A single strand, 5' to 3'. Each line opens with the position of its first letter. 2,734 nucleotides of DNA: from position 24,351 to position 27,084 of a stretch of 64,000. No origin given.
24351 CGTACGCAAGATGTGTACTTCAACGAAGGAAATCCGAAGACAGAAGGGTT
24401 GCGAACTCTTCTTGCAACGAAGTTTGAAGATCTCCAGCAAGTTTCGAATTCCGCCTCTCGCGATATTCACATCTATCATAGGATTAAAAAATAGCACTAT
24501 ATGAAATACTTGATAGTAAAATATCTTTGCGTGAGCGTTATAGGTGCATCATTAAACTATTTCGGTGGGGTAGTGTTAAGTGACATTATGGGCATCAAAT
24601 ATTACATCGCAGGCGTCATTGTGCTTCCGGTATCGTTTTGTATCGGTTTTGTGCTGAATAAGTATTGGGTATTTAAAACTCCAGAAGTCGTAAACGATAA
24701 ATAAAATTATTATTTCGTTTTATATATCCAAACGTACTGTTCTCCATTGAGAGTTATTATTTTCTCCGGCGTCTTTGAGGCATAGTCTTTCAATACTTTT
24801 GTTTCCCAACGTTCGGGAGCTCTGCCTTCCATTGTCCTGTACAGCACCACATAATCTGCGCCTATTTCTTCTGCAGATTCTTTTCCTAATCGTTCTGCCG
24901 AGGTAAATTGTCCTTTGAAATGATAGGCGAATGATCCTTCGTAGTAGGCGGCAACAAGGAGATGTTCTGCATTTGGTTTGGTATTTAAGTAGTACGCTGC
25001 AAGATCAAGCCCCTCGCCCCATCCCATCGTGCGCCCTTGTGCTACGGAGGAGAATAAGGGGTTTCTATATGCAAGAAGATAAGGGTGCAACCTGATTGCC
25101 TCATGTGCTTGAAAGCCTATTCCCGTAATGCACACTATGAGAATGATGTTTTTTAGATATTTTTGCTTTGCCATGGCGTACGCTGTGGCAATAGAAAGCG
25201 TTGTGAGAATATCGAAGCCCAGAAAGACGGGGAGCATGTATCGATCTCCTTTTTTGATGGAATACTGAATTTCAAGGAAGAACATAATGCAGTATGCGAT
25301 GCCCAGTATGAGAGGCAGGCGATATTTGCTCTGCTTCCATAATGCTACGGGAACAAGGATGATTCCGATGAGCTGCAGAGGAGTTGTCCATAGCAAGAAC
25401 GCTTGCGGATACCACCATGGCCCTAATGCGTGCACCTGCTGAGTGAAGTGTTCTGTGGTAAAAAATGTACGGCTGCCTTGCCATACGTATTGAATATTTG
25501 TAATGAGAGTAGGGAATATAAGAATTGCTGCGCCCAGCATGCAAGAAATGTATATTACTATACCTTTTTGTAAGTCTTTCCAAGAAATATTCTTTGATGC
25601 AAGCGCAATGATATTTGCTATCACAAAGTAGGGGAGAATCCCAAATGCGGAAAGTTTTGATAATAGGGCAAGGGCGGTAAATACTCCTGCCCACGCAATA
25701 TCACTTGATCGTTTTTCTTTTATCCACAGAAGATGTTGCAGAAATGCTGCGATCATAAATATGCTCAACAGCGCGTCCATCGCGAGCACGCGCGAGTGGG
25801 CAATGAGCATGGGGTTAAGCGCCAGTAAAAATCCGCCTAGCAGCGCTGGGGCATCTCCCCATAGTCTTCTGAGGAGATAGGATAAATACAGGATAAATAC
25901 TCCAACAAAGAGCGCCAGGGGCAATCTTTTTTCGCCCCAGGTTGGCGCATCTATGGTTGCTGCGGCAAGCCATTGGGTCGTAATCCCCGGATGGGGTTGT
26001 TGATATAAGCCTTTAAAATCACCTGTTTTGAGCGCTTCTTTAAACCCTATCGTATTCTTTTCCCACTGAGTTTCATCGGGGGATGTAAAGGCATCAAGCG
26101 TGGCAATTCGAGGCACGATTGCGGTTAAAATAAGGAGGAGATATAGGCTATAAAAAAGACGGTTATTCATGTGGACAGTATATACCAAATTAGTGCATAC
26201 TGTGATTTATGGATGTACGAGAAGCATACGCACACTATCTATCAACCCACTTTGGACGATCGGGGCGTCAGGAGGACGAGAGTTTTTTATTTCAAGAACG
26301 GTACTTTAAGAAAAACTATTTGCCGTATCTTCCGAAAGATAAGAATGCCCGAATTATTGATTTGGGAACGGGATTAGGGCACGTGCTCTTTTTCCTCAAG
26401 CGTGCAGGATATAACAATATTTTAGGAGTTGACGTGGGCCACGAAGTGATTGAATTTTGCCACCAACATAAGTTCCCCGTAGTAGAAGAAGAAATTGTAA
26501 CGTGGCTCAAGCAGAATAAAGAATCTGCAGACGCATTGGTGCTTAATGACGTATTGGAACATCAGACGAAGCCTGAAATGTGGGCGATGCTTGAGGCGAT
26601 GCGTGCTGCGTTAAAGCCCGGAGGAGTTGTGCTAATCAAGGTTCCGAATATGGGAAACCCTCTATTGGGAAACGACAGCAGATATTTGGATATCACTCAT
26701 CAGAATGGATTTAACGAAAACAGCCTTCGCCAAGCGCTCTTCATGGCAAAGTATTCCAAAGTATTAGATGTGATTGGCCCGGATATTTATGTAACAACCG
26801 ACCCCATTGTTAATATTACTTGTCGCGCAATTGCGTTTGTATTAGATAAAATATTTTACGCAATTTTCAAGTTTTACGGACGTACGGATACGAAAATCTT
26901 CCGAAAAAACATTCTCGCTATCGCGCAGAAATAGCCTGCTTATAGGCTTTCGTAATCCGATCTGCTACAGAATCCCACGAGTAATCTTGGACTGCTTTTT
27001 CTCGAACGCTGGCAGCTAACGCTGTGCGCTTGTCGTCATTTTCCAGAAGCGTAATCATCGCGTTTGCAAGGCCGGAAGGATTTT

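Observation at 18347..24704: Second GT-C paralog family (B), with a GtrA-like mini-protein 6 nt downstream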

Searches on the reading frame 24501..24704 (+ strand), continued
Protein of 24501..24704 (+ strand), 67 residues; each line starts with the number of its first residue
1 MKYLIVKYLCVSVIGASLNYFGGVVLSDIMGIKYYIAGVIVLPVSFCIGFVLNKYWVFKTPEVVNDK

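Call 58: search_protein_families(library=pfam, proteins=[L023:3302-3853:+, L029:5141-5794:+, L029:6018-7166:+, L029:7292-9727:-, L029:4564-4950:+, L029:3578-4075:+, L023:1080-1808:+, L026:571-1053:+, L026:1054-1371:+, L025:1339-1611:+], max_evalue=0.01)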
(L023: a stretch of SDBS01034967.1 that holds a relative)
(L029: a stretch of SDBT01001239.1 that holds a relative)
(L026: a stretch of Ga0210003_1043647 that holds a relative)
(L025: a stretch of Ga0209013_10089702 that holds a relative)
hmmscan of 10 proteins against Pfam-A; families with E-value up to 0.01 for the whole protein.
L023:3302-3853:+ (183 aa): 3 families
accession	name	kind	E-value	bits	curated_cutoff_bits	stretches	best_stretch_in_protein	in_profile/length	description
PF08241.18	Methyltransf_11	-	2.5e-07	31.7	21.2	1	29-79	47-95/95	Methyltransferase domain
PF13489.12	Methyltransf_23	-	6.3e-05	23.2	27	1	26-82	80-119/164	Methyltransferase domain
PF13847.12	Methyltransf_31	-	0.0041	17.2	27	1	31-82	61-112/145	Methyltransferase domain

L029:5141-5794:+ (217 aa): 0 families

L029:6018-7166:+ (382 aa): 3 families
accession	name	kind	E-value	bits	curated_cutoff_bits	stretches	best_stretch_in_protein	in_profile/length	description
PF01385.25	OrfB_IS605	-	4.1e-25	88.7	30.5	1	166-270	11-118/120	Probable transposase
PF07282.18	Cas12f1-like_TNB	-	3.4e-23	82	26.3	1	284-349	1-60/60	Cas12f1-like, TNB domain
PF12323.14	HTH_OrfB_IS605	-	8.8e-12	44.8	21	1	2-39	4-41/47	Helix-turn-helix domain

L029:7292-9727:- (811 aa): 5 families
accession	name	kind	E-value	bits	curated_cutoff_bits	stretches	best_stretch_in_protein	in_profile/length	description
PF00493.29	MCM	-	6e-29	101.2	23.3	1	420-618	6-203/224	MCM P-loop domain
PF01078.27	Mg_chelatase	-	4.9e-07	29.8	20.3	1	525-593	96-164/207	Magnesium chelatase, subunit ChlI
PF07728.20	AAA_5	-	1.7e-06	28.5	22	1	473-593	1-126/139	AAA domain (dynein-related subfamily)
PF17855.7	MCM_lid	-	6.8e-06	26.9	27.4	1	649-724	2-86/87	MCM AAA-lid domain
PF17207.9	MCM_OB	-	0.00036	20.7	24.8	1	256-381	3-121/126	MCM OB domain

L029:4564-4950:+ (128 aa): 0 families

L029:3578-4075:+ (165 aa): 1 family
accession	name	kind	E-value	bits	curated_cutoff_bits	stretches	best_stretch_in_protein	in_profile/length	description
PF13392.12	HNH_3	-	8e-10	38.6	24.8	1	108-143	4-38/46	HNH endonuclease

L023:1080-1808:+ (242 aa): 3 families
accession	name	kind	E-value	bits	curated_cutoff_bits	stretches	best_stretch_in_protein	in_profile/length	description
PF00376.29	MerR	-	3.3e-14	52.9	28.2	1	7-43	1-38/38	MerR family regulatory protein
PF13411.12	MerR_1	-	8.1e-12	45.5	21.6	1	7-51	2-46/69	MerR HTH family regulatory protein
PF12728.13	HTH_17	-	8e-09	36.1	27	1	6-52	2-47/51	Helix-turn-helix domain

L026:571-1053:+ (160 aa): 0 families

L026:1054-1371:+ (105 aa): 0 families

L025:1339-1611:+ (90 aa): 1 family
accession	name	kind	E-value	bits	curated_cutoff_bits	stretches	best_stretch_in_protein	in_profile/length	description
PF01906.23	YbjQ_1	-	1.4e-06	29.3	23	1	14-87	24-98/103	Putative heavy-metal-binding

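Call 73: predict_structure(alignment_id=A2)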
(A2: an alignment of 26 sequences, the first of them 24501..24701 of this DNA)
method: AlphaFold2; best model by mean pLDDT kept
length: 67 residues; sequences in the alignment: 26
mean_pLDDT: 82.7   pTM: 0.56
mean pLDDT of the five models: 82.7, 80.0, 77.8, 75.8, 70.0
residues with pLDDT >= 90: 7; 70-90: 52; 50-70: 7; < 50: 1
segments of 3 or more residues with pLDDT < 50: none
pLDDT, mean of each block of 10 residues (from residue 1): 83 89 85 84 89 83 57
secondary structure, 60 per line:
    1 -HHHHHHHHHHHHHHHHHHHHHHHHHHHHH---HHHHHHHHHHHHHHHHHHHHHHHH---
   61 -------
elements in order: H2-30 H34-57
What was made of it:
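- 24501..24704 (+): Mini-GtrA: a 67-aa, two-helix, single-repeat member of the GtrA/DPMS transmembrane family. It is probably co-transcribed and translationally coupled with B2. The AlphaFold2 model is a hairpin, H2-30 and H34-57, pLDDT 82.7 (call 73).
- On GtrA/DPMS transmembrane family (Pfam PF04138, InterPro IPR007267): The AlphaFold2 model has two helices (call 73).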

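Call 75: fold_search(model_id=the predicted structure, library=pdb)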
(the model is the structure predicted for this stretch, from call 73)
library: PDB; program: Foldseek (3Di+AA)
matches with E <= 10: 11; with E <= 0.001: 0
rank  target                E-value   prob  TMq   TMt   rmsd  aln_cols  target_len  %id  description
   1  5mm1                  5.6e-01  0.99  0.75  0.16   1.3        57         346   26  Dolichyl phosphate mannose synthase in complex with GDP and dolichyl phosphate mannose (released 2017-08-09)
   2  9ep0                  7.1e-01  0.99  0.75  0.16   1.3        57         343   26  Dolichyl phosphate mannose synthase in complex with donor (GDP-Man) and traces of acceptor (Dol55P) and product (Dol55P- (released 2025-10-01)
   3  5mlz                  1.1e+00  0.98  0.79  0.16   1.3        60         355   25  Dolichyl phosphate mannose synthase in complex with GDP and Mg2+ (released 2017-08-09)
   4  7vy2_U                4.1e+00  0.60  0.57  0.76   1.3        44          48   11  STRUCTURE OF PHOTOSYNTHETIC LH1-RC SUPER-COMPLEX OF RHODOBACTER SPHAEROIDES DIMER (released 2022-04-27)
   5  9lts_A                4.6e+00  0.57  0.63  0.56   1.4        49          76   18  Cryo-EM structure of the Dinoroseobacter shibae RC-LH1 supercomplex (released 2025-10-01)
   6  9m9x_A                6.6e+00  0.13  0.44  0.14  10.2        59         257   10  The structure of THIK1 complexed with AA (released 2026-03-18)
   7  7qru_e                7.5e+00  0.15  0.43  0.54   2.7        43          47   21  Structure of Bacillus pseudofirmus Mrp antiporter complex, monomer (released 2022-11-09)
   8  6v3i_A                7.5e+00  0.12  0.49  0.16  13.7        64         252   17  K2P2.1(TREK-1)I110D:RuR bound channel structure (released 2020-02-26)
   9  1ddn_A                9.0e+00  0.18  0.43  0.26   6.2        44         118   14  DIPHTHERIA TOX REPRESSOR (C102D MUTANT)/TOX DNA OPERATOR COMPLEX (released 1998-10-14)
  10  3t4d_B                9.5e+00  0.11  0.50  0.36  12.8        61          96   11  Crystal Structure of NaK2K Channel Y55F Mutant (released 2011-10-05)
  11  6w83_B                9.5e+00  0.11  0.51  0.15  11.4        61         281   18  K2P2.1 (TREK-1), 100 mM K+ (released 2021-01-27)
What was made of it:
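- Closest known: Pyrococcus furiosus type-III Dol-P-Man synthase. Same: The mini-protein's best fold match is one helix pair of the PfDPMS TM domain (call 75).
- The mini-protein model's best PDB fold matches are the PfDPMS TM domain: prob 0.98-0.99, TM-score 0.75-0.79, rmsd 1.3 A (call 75).
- Tried and rejected: Foldseek E-values of 0.6-1.1 are not significant on their own for so short a model, although the ranking is consistent (call 75).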

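Call 85: search_protein_families(library=pfam, proteins=[P0110, P0032, P0061, P0112, P0127, P0054, L005:10258-10905:-], max_evalue=0.001)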
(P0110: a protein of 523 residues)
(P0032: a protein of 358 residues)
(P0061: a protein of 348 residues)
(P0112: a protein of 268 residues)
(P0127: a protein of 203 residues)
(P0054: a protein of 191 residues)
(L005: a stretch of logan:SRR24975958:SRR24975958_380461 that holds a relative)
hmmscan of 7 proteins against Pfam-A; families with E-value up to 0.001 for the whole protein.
P0110 (523 aa): 5 families
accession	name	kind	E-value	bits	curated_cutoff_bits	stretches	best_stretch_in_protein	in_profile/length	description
PF04138.20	GtrA_DPMS_TM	-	1.9e-22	80.1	26.1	1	34-150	1-117/117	GtrA/DPMS, transmembrane domain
PF00534.26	Glycos_transf_1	-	2.5e-20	73.2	26.4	1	334-483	6-159/172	Glycosyl transferases group 1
PF13692.12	Glyco_trans_1_4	-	1.8e-17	64.3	27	1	344-481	2-141/142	Glycosyl transferases group 1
PF13439.12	Glyco_transf_4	-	5.9e-08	33.3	28.5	1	184-330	30-165/170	Glycosyltransferase Family 4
PF13579.12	Glyco_trans_4_4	-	3.7e-06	27.8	29.7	1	181-329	29-157/158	Glycosyl transferase 4-like domain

P0032 (358 aa): 8 families
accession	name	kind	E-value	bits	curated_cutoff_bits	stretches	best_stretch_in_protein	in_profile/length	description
PF04138.20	GtrA_DPMS_TM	-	7.3e-20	71.8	26.1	1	22-139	1-117/117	GtrA/DPMS, transmembrane domain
PF13649.12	Methyltransf_25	-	5.1e-15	56.4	27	1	196-280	1-90/97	Methyltransferase domain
PF13489.12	Methyltransf_23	-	4.3e-14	53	27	1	190-330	20-154/164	Methyltransferase domain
PF13847.12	Methyltransf_31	-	4.3e-14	52.8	27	1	195-284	6-102/145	Methyltransferase domain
PF08241.18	Methyltransf_11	-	1e-13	52.2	21.2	1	198-279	2-83/95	Methyltransferase domain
PF08242.18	Methyltransf_12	-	9.1e-13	49.2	30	1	198-283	2-92/98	Methyltransferase domain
PF05401.17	NodS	-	5.6e-06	26.8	24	1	187-274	38-124/201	Nodulation protein S (NodS)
PF05175.20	MTS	-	0.0005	20.2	23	1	193-259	32-101/170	Methyltransferase small domain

P0061 (348 aa): 3 families
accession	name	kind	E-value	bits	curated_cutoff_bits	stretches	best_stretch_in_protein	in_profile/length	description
PF00535.33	Glycos_transf_2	-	4e-31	108.6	23.3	1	3-165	1-165/168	Glycosyl transferase family 2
PF04138.20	GtrA_DPMS_TM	-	4.1e-24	85.5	26.1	1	233-347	1-117/117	GtrA/DPMS, transmembrane domain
PF13641.12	Glyco_tranf_2_3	-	0.0005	20.6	27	1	2-113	3-116/230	Glycosyltransferase like family 2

P0112 (268 aa): 2 families
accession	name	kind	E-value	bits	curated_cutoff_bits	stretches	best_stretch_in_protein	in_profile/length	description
PF04138.20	GtrA_DPMS_TM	-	1.8e-23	83.4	26.1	1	144-257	1-117/117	GtrA/DPMS, transmembrane domain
PF00535.33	Glycos_transf_2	-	0.00022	21.6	23.3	1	1-76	85-164/168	Glycosyl transferase family 2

P0127 (203 aa): 1 family
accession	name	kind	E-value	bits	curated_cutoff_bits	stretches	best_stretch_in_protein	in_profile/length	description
PF04138.20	GtrA_DPMS_TM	-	1.5e-34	119.1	26.1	2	11-128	1-117/117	GtrA/DPMS, transmembrane domain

P0054 (191 aa): 1 family
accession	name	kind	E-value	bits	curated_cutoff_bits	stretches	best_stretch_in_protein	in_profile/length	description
PF04138.20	GtrA_DPMS_TM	-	2.3e-24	86.3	26.1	1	72-188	3-117/117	GtrA/DPMS, transmembrane domain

L005:10258-10905:- (215 aa): 0 families
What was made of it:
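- GtrA domains occur fused to a class I methyltransferase (P0032), to a GT4 (P0110) and to GT2s (P0061, P0112) (call 85).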

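Call 88: list_cluster_members(proteins=[P0149, window:24501-24701:+, window:18347-20725:+])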
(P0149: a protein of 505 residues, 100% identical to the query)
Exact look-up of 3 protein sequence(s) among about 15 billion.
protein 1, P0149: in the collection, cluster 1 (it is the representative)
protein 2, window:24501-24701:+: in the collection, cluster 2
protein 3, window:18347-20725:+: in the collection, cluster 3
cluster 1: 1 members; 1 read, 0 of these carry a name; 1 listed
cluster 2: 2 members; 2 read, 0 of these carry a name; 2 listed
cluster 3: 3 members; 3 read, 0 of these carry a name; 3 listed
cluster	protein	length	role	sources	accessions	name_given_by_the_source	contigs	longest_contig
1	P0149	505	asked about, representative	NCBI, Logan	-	-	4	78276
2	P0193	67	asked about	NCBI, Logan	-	-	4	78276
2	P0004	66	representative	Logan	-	-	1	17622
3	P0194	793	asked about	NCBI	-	-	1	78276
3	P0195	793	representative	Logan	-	-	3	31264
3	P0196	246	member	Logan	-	-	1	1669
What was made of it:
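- Tried and rejected: Exact-sequence look-ups returned no names (call 88).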

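Call 94: find_homologous_proteins(query=A2, max_evalue=0.00001)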
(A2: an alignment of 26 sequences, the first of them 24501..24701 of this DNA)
Query A2 (26 sequences) (67 aa, profile of the alignment): 79 proteins with E <= 0.00001 among 453 candidates.
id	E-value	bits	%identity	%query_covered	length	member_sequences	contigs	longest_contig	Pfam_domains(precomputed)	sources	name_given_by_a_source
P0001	4.4e-24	102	81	93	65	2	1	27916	PF04138.21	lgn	-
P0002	6.2e-23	98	82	93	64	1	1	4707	PF04138.21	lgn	-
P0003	1.2e-22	97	79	93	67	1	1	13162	PF04138.21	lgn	-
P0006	3.4e-22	96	70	94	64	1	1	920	PF04138.21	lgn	-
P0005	5.2e-22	95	77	93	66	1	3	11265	PF04138.21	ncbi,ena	ncbi:MAG: GtrA family protein [Patescibacteria group bacterium]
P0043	1.9e-20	90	35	81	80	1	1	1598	PF04138.21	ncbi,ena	-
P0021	7.2e-20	88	32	88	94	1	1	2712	PF04138.21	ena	-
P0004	2.6e-19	87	89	82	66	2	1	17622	PF04138.21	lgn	-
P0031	9.4e-19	85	37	87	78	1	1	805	PF04138.21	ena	-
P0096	5.9e-18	82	30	93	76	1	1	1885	-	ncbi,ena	-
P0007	6.0e-17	79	76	75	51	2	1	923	PF04138.21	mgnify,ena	mgnify:CR=1 FL=1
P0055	1.8e-16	77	33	81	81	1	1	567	PF04138.21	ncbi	-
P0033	9.2e-16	75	29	82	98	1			PF04138.21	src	-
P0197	1.1e-14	72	24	72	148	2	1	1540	PF04138.21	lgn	-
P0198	3.2e-14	70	22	88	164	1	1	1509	PF04138.21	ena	-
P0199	5.5e-14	69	27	82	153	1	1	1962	PF04138.21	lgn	-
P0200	9.5e-14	69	29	64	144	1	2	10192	PF04138.21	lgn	-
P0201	2.6e-13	67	24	88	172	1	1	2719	PF04138.21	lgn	-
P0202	2.9e-13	67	25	88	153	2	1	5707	PF04138.21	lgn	-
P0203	3.5e-13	67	24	82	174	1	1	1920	PF04138.21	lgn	-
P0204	8.8e-13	66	29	57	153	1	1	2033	PF04138.21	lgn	-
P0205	9.3e-13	66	25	91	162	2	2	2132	PF04138.21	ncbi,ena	-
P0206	9.8e-13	65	29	87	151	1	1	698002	PF04138.21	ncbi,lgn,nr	ncbi:MAG: GtrA family protein [Patescibacteria group bacterium]|nr:GtrA family protein [Patescibacte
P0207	2.0e-12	64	31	81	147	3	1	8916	PF04138.21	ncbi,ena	-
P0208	2.8e-12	64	24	87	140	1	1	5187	PF04138.21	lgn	-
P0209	4.0e-12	63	-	-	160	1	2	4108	PF04138.21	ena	-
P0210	6.9e-12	63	28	85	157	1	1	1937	PF04138.21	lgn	-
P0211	8.7e-12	62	26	87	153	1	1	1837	PF04138.21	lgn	-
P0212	1.1e-11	62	24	82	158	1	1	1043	PF04138.21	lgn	-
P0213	1.1e-11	62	26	85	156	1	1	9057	PF04138.21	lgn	-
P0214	1.2e-11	62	24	57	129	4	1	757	PF04138.21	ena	-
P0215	1.3e-11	62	31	91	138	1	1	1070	PF04138.21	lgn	-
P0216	1.6e-11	62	18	91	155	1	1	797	PF04138.21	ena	-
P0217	2.1e-11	61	29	82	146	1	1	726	PF04138.21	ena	-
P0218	6.8e-11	60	31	91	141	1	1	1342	PF04138.21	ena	-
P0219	3.3e-10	57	33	75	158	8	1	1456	PF04138.21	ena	-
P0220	3.4e-10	57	26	96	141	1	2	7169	PF04138.21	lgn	-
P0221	3.7e-10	57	29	87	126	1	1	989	PF04138.21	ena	-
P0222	6.4e-10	56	21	93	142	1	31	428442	PF04138.21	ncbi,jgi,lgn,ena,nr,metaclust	ncbi:GtrA family protein [bacterium]|jgi:putative flippase GtrA|nr:GtrA family protein [Candidatus K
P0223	7.2e-10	56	42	57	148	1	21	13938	PF04138.21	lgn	-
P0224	1.1e-9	56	34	52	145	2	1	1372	PF04138.21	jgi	-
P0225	1.1e-9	56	28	90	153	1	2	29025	PF04138.21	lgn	-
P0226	1.3e-9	55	28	58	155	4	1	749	PF04138.21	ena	-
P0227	2.4e-9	55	30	64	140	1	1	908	PF04138.21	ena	-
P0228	3.3e-9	54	31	52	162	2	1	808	PF04138.21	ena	-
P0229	4.2e-9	54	21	91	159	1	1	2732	PF04138.21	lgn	-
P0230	4.9e-9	54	29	52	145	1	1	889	PF04138.21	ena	-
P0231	5.0e-9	54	40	57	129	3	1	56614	PF04138.21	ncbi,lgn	ncbi:MAG: GtrA family protein [Candidatus Methanofastidiosia archaeon]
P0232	5.5e-9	53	37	52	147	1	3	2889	PF04138.21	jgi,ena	-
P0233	6.2e-9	53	29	51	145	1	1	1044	PF04138.21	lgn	-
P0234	6.2e-9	53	28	73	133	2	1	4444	PF04138.21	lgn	-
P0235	7.0e-9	53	22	87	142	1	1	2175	PF04138.21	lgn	-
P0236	7.4e-9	53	22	93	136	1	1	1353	PF04138.21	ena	-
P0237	7.4e-9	53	37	52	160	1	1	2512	PF04138.21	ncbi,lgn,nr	ncbi:MAG: GtrA family protein [bacterium]|nr:GtrA family protein [bacterium]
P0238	8.0e-9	53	32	51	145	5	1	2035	PF04138.21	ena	-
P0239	8.1e-9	53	-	-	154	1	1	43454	PF04138.21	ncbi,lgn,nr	ncbi:MAG: GtrA family protein [Candidatus Yonathbacteria bacterium]|nr:GtrA family protein [Candidat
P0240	9.8e-9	53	-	-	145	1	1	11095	PF04138.21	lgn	-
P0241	1.4e-8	52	42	34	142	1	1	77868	PF04138.21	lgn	-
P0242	1.5e-8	52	28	88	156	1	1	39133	PF04138.21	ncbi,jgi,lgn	ncbi:MAG: GtrA family protein [Candidatus Paceibacterota bacterium]|jgi:putative flippase GtrA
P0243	2.1e-8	52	38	60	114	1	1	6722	PF04138.21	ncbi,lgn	-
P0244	2.6e-8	51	32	85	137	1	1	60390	PF04138.21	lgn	-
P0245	3.0e-8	51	27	93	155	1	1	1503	PF04138.21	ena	-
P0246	3.8e-8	51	26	81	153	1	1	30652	PF04138.21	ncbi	-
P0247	4.7e-8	50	27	82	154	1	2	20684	PF04138.21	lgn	-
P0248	4.7e-8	50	28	58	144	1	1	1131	PF04138.21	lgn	-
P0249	4.8e-8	50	-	-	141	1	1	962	PF04138.21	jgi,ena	-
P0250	5.4e-8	50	25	88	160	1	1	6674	PF04138.21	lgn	-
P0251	7.4e-8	50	19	42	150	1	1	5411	PF04138.21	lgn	-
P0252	1.0e-7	49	17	42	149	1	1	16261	PF04138.21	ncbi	-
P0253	1.0e-7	49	-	-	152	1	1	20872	PF04138.21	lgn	-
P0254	1.7e-7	49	22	81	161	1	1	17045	PF04138.21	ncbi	-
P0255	1.8e-7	49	32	55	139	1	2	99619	PF04138.21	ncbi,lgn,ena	-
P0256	2.6e-7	48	35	64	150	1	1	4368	PF04138.21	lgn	-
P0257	3.5e-7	48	27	55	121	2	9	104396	PF04138.21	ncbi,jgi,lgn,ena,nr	ncbi:MAG: GtrA family protein [Parcubacteria group bacterium GW2011_GWA2_47_64]|nr:MAG: GtrA family 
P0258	4.5e-7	47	28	61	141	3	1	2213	PF04138.21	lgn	-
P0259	6.5e-7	47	22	55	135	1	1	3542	PF04138.21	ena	-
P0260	9.3e-7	46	29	82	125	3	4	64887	PF04138.21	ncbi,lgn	-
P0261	3.5e-6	44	29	82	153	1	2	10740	PF04138.21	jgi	jgi:putative flippase GtrA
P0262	9.2e-6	43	-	-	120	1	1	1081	PF04138.21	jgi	jgi:putative flippase GtrA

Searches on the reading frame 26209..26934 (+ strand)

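Call 7: search_protein_families(library=pfam, proteins=[window:26209-26934:+], max_evalue=1)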
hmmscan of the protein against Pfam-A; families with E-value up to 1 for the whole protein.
window:26209-26934:+ (241 aa): 11 families
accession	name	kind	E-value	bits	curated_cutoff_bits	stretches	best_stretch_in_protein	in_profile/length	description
PF13489.12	Methyltransf_23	-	1.9e-16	60.7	27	1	31-177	7-154/164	Methyltransferase domain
PF13649.12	Methyltransf_25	-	6.1e-11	43.3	27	1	49-139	1-97/97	Methyltransferase domain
PF13847.12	Methyltransf_31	-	8.9e-11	42.1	27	1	44-147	2-113/145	Methyltransferase domain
PF08241.18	Methyltransf_11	-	2.2e-10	41.5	21.2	1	51-143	2-95/95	Methyltransferase domain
PF08242.18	Methyltransf_12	-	2.8e-10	41.2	30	1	50-141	1-98/98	Methyltransferase domain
PF07021.18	MetW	-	5.5e-05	23.3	21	1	46-149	14-113/193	Methionine biosynthesis protein MetW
PF05175.20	MTS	-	0.0011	19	23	1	38-143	24-138/170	Methyltransferase small domain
PF00891.24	Methyltransf_2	-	0.0071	16.1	22.3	1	48-143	65-164/210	O-methyltransferase domain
PF13679.12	Methyltransf_32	-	0.12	12.8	27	1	43-87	23-72/143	Methyltransferase domain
PF11899.13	DUF3419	-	0.12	11.9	28.2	1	89-147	277-336/385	Protein of unknown function (DUF3419)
PF01728.25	FtsJ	-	0.15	12.4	24.1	1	44-145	20-139/181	FtsJ-like methyltransferase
